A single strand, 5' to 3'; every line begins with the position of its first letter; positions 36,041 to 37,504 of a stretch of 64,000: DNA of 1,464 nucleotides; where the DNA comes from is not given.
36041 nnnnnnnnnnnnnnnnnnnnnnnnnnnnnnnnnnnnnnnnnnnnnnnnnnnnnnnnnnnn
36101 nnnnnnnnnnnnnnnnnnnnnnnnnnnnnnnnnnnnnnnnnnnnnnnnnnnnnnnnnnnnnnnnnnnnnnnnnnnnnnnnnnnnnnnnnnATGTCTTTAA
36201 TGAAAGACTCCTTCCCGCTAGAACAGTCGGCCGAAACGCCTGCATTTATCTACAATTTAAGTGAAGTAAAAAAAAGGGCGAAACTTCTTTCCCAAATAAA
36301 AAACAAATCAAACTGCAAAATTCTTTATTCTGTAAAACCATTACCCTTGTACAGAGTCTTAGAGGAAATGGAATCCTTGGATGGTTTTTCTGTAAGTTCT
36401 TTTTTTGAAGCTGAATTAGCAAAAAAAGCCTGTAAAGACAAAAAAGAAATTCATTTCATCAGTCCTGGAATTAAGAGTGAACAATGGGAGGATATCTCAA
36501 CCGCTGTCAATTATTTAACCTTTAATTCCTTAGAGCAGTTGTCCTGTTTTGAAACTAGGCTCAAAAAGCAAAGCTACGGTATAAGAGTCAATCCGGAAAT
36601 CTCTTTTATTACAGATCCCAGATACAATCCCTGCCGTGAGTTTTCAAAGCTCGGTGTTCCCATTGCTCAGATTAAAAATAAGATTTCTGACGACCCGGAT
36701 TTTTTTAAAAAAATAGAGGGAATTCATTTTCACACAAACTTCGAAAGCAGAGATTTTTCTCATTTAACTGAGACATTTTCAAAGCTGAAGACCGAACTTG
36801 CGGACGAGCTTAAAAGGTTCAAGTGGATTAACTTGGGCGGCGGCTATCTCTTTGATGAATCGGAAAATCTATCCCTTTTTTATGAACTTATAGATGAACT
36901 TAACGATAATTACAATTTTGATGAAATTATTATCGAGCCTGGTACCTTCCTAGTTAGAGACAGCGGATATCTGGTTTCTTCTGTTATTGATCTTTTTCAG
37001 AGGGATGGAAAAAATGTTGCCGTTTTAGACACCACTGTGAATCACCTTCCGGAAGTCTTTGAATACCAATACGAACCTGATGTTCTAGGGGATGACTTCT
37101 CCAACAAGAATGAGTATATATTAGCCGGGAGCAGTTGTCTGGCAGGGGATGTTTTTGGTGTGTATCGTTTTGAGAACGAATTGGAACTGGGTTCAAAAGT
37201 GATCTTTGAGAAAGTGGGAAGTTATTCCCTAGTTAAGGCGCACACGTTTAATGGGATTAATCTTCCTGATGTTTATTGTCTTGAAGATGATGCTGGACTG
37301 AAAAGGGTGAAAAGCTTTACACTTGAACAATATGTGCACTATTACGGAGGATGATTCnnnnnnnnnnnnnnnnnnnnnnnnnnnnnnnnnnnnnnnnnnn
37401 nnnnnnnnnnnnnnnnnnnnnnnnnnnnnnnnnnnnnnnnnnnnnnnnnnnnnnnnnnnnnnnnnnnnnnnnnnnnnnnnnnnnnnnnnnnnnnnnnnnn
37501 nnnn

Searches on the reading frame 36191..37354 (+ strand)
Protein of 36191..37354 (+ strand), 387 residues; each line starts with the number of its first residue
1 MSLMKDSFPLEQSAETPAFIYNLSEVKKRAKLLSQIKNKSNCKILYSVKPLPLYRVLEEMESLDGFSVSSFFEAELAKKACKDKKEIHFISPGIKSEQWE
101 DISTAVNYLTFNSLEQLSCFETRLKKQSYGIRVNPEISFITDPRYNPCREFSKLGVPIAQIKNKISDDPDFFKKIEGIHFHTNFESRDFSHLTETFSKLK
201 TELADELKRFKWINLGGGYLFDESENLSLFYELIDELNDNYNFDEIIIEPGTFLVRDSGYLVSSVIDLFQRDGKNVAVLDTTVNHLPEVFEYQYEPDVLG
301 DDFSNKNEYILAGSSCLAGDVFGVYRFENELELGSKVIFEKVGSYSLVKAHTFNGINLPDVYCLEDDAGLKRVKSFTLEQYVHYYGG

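Call 56: search_protein_families(library=pfam, proteins=[window:36191-37354:+], max_evalue=0.001)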
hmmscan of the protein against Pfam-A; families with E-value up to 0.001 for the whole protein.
window:36191-37354:+ (387 aa): 2 families
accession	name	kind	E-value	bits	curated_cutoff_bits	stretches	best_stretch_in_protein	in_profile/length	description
PF02784.22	Orn_Arg_deC_N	-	1.4e-13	51.2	23.4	1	26-255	4-246/247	Pyridoxal-dependent decarboxylase, pyridoxal binding domain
PF00278.28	Orn_DAP_Arg_deC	-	9.7e-09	35.8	23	1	235-343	5-95/95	Pyridoxal-dependent decarboxylase, C-terminal sheet domain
